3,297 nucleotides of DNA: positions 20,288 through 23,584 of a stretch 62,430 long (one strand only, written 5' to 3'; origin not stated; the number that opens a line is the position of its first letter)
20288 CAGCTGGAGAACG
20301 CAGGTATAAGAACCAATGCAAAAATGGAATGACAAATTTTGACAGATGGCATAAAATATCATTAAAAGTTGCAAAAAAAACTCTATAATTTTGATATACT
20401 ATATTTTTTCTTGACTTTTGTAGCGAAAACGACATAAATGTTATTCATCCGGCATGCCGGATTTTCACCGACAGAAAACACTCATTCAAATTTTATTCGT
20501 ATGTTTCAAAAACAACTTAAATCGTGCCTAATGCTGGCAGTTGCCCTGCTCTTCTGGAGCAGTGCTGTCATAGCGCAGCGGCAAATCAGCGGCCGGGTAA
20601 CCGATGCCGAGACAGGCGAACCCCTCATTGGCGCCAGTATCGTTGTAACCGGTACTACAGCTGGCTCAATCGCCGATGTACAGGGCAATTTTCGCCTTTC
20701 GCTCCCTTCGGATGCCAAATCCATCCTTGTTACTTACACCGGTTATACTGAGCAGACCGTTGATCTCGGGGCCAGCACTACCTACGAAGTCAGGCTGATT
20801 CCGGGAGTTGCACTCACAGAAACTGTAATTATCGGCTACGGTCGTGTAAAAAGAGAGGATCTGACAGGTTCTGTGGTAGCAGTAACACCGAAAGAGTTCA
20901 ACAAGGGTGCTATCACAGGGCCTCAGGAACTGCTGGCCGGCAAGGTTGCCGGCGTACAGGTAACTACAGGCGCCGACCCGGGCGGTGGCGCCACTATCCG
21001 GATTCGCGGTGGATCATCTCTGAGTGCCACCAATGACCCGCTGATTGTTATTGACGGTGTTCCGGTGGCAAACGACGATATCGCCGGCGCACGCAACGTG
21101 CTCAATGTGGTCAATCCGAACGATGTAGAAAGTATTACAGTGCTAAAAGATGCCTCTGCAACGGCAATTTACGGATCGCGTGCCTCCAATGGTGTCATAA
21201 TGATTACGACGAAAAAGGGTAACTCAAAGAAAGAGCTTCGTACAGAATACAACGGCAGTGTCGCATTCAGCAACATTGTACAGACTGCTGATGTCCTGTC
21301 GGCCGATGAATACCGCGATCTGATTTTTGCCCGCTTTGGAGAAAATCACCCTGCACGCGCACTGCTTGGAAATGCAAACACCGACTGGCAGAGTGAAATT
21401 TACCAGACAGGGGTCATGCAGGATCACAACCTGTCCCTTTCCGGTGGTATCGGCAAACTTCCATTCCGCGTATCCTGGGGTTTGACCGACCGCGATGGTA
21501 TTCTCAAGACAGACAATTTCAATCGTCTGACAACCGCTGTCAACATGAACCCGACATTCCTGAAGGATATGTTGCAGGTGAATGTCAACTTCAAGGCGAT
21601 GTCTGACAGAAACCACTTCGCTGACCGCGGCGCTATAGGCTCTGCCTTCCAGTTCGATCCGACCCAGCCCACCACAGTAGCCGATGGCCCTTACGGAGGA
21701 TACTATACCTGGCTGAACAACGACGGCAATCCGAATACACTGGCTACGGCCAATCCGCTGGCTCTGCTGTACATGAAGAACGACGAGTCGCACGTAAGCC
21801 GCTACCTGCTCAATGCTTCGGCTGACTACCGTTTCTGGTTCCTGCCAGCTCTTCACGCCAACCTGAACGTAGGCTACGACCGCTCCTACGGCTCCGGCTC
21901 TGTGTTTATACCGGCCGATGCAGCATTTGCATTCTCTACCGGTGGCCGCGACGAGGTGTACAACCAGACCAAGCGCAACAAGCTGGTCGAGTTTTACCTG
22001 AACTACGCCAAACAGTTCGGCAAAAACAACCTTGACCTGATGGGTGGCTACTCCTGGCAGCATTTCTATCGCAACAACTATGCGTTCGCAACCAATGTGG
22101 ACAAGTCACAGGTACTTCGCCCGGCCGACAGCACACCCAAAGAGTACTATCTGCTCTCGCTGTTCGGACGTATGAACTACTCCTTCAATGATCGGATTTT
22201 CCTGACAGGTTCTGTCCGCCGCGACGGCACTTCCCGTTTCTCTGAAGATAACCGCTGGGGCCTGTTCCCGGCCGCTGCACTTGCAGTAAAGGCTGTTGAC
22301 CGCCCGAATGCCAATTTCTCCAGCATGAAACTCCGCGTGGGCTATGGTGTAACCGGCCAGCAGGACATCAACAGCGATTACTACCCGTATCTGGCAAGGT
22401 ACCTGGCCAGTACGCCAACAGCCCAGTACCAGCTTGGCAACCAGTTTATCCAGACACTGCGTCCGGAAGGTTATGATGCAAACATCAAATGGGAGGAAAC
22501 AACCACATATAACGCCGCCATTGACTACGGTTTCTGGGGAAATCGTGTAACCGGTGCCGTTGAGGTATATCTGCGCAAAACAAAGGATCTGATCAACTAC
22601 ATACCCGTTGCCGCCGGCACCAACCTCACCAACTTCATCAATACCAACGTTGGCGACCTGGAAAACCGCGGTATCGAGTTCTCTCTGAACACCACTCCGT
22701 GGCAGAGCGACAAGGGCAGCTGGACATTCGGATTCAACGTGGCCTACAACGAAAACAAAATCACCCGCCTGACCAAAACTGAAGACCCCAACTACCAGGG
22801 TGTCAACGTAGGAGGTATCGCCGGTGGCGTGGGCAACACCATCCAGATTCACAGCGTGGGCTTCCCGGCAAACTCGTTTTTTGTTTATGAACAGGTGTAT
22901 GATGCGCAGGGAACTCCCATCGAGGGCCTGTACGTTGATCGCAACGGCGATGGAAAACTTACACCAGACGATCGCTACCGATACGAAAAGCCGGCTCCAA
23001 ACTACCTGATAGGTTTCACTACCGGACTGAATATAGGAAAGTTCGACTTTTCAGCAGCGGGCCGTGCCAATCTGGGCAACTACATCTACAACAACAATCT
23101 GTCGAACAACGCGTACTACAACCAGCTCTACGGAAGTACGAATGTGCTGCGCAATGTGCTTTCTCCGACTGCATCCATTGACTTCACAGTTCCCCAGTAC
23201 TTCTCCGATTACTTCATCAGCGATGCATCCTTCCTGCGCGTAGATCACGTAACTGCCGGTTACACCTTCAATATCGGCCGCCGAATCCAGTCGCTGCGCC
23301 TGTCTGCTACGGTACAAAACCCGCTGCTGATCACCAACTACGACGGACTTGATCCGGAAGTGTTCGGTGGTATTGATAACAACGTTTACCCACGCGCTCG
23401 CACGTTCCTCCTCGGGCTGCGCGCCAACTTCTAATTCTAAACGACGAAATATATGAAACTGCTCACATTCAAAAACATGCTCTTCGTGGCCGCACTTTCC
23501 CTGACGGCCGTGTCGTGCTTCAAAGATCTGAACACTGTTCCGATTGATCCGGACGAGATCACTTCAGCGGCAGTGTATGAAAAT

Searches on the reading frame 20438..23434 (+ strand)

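Call 65: search_protein_families(library=pfam, proteins=[window:20438-23434:+], max_evalue=0.0001)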
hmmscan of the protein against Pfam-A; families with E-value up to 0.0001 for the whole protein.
window:20438-23434:+ (998 aa): 4 families
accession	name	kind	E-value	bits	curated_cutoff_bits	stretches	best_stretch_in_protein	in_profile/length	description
PF07715.20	Plug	-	6.7e-21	75.2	23.9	1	139-253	2-107/107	TonB-dependent Receptor Plug Domain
PF00593.30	TonB_dep_Rec_b-barrel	-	8.2e-16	59.3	27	1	404-961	19-435/436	TonB dependent receptor-like, beta-barrel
PF13715.12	CarbopepD_reg_2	-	1.7e-15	57.2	32.2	1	50-118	1-72/88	CarboxypepD_reg-like domain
PF13620.12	CarboxypepD_reg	-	2.5e-11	44.2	32.3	1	49-117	1-76/82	Carboxypeptidase regulatory-like domain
